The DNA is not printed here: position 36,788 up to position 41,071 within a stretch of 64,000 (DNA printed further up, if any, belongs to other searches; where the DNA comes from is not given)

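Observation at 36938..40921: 1327-aa envelope protein with a lipobox, five divergent CBM-like modules and a C-terminal TM/polybasic anchor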

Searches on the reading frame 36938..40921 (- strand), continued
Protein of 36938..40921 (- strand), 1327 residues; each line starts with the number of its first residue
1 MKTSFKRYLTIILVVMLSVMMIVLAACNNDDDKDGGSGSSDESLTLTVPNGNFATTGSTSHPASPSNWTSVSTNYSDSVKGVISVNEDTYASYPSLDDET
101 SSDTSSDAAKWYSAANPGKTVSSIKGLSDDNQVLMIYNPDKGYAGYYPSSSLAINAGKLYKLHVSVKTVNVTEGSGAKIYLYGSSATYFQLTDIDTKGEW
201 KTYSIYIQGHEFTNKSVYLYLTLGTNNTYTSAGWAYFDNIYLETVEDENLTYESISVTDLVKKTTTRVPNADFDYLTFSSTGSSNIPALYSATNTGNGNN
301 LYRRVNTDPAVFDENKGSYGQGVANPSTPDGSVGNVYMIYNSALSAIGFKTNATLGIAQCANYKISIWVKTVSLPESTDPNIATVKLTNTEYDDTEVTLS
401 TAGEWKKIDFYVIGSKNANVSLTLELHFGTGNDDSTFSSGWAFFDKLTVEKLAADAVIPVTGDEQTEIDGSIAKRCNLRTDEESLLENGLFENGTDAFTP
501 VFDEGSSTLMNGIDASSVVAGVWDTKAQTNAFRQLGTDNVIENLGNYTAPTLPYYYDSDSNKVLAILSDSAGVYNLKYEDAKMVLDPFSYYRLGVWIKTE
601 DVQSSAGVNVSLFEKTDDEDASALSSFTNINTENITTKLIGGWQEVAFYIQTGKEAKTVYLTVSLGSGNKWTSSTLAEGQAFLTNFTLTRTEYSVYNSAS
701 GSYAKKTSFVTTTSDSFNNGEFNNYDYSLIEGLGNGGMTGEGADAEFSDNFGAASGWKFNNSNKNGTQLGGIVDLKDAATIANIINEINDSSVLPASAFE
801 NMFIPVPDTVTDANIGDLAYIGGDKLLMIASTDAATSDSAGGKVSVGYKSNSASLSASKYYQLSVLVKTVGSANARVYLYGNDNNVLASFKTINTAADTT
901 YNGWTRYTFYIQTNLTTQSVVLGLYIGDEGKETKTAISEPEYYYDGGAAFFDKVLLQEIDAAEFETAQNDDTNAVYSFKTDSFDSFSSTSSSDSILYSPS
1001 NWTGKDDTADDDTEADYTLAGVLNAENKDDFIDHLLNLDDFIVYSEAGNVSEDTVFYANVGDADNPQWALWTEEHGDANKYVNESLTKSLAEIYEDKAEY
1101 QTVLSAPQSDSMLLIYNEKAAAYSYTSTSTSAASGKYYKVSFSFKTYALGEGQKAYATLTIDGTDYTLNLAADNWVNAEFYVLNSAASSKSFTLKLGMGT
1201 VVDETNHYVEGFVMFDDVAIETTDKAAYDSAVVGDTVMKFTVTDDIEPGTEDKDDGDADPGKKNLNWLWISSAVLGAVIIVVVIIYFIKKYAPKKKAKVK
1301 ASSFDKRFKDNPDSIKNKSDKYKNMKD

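Call 55: find_related_loci(query=A4, collection=genome_contigs, flank=6000)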
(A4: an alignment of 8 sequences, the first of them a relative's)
Query A4 (1376 aa) in genome_contigs; peptide patterns used: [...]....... (x = any residue, [..] = any of these).
166 stretches matched a pattern; 130 encode a relative of the query (tblastn E <= 1e-3); the best 80 are kept; 79 distinct loci.
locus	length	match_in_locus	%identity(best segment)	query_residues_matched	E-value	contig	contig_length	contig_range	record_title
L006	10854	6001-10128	100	1-1376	0e+0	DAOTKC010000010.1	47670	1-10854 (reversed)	MAG TPA_asm: Eubacteriales bacterium isolate AMR_MDS_2983 NODE_902_length_47670_cov_6.419931, whole genome shotgun seque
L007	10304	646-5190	33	1-1376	0e+0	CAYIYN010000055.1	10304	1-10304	MAG TPA_asm: uncultured Bacteroidaceae bacterium isolate ERP122455_co1_40 genome assembly, contig: NODE_1799_length_1030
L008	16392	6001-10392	33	19-1376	1e-179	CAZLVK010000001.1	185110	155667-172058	MAG TPA_asm: uncultured Bacteroidaceae bacterium isolate SRP225648_co1_477 genome assembly, contig: NODE_34_length_18511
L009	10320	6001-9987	34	3-1266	2e-179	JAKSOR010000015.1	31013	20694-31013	MAG: Clostridia bacterium isolate Horse_feces182 MAG182_15, whole genome shotgun sequence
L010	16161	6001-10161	36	5-1376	0e+0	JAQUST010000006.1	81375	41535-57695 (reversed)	MAG: Clostridia bacterium isolate STD2_102 NODE_948_length_81375_cov_9.618329_Sandtown_D2, whole genome shotgun sequence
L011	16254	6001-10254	34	3-1314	1e-175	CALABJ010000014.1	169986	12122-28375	MAG TPA_asm: uncultured Clostridia bacterium isolate SRR6425820_bin.124_CONCOCT_v1.1_MAG genome assembly, contig: ERZ176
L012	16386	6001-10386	33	19-1376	2e-170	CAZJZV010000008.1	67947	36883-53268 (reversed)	MAG TPA_asm: uncultured Bacteroidaceae bacterium isolate SRP313737_co1_268 genome assembly, contig: NODE_678_length_6794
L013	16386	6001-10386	32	1-1376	1e-179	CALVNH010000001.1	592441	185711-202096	MAG: uncultured Clostridia bacterium isolate BRZ_P__bin69 genome assembly, contig: BRZ_P__NODE_2_length_592441_cov_37.00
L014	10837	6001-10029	33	3-1272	9e-168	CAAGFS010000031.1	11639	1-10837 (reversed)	MAG TPA_asm: Clostridia bacterium, isolate HGM11452, WGS project CAAGFS010000000 data, contig: SRS476193_56_k119_63396,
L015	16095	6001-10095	34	7-1274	9e-169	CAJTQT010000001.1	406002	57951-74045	MAG TPA_asm: uncultured Christensenella sp. isolate MGBC105284 genome assembly, contig: MGBC105284.1, whole genome shotg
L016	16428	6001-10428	33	20-1376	3e-162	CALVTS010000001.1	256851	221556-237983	MAG: uncultured Clostridia bacterium isolate BRZ_V__bin16 genome assembly, contig: BRZ_V__NODE_33_length_256851_cov_47.1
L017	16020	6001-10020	33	7-1272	7e-162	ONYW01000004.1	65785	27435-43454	uncultured Clostridiales bacterium isolate RUG767 genome assembly, contig: scaffold_309, whole genome shotgun sequence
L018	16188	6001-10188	32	3-1346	2e-160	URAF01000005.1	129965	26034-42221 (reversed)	uncultured Clostridiales bacterium isolate UMGS814 genome assembly, contig: NODE_31_length_129965_cov_4.658602, whole ge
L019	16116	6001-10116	32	7-1337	2e-160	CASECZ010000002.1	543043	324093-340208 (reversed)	uncultured Clostridia bacterium isolate A31_L1_344344_idba_bin.52 genome assembly, contig: A31_L1_344344_idba_bin.52.fa_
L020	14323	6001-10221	32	3-1280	6e-159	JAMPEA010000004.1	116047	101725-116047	MAG: Bacillota bacterium isolate NALB_7823_24 Scaffold_#4__SCF_004___116047_bp, whole genome shotgun sequence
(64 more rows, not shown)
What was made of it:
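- Every listed genome record is an uncultured isolate or MAG, mostly from animal guts (call 55).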

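Call 58: search_protein_families(library=ncbifam, proteins=[L001:1813-3450:+], max_evalue=0.001)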
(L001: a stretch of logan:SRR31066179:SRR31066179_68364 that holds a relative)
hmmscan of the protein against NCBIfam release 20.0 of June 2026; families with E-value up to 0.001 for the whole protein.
L001:1813-3450:+ (545 aa): 2 families
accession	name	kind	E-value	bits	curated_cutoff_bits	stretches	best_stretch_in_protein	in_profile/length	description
TIGR02900.1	spore_V_B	equivalog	3.4e-68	230.5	372.3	1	12-473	5-480/488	stage V sporulation protein B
TIGR00797.1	matE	subfamily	2e-05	23.7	147.4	1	272-428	35-197/396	MATE family efflux transporter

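Call 59: find_homologous_proteins(query=A1, max_evalue=0.00001)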
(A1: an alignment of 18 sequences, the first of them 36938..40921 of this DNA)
Query A1 (18 sequences) (1327 aa, profile of the alignment): 18 proteins with E <= 0.00001 among 8000 candidates.
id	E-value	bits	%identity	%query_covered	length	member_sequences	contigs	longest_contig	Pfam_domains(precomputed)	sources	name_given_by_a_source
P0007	0.0e+0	1501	28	98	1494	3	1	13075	-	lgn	-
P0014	0.0e+0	1487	26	96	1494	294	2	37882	PF02018.24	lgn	-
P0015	0.0e+0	1482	27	96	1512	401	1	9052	-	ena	-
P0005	0.0e+0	1446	28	100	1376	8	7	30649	-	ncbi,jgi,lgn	ncbi:MAG: hypothetical protein ACOYIN_03020 [Christensenellales bacterium]|jgi:hypothetical protein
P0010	0.0e+0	1436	28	95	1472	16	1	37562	-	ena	-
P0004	0.0e+0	1413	29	100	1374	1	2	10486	-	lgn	-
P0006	0.0e+0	1403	30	100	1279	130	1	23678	-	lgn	-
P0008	0.0e+0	1385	31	78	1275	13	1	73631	-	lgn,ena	-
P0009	0.0e+0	1380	29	100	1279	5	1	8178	-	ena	-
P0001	0.0e+0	1297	99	100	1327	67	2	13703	-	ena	-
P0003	0.0e+0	1290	43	100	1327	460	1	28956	-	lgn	-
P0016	0.0e+0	1285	24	99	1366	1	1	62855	-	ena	-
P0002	0.0e+0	1283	43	100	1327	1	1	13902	-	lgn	-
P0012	0.0e+0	1269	27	93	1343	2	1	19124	-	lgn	-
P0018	0.0e+0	1248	26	72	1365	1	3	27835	-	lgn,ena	-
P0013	0.0e+0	1233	25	97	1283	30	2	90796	-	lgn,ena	-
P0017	0.0e+0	1150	26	86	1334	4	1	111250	-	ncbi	-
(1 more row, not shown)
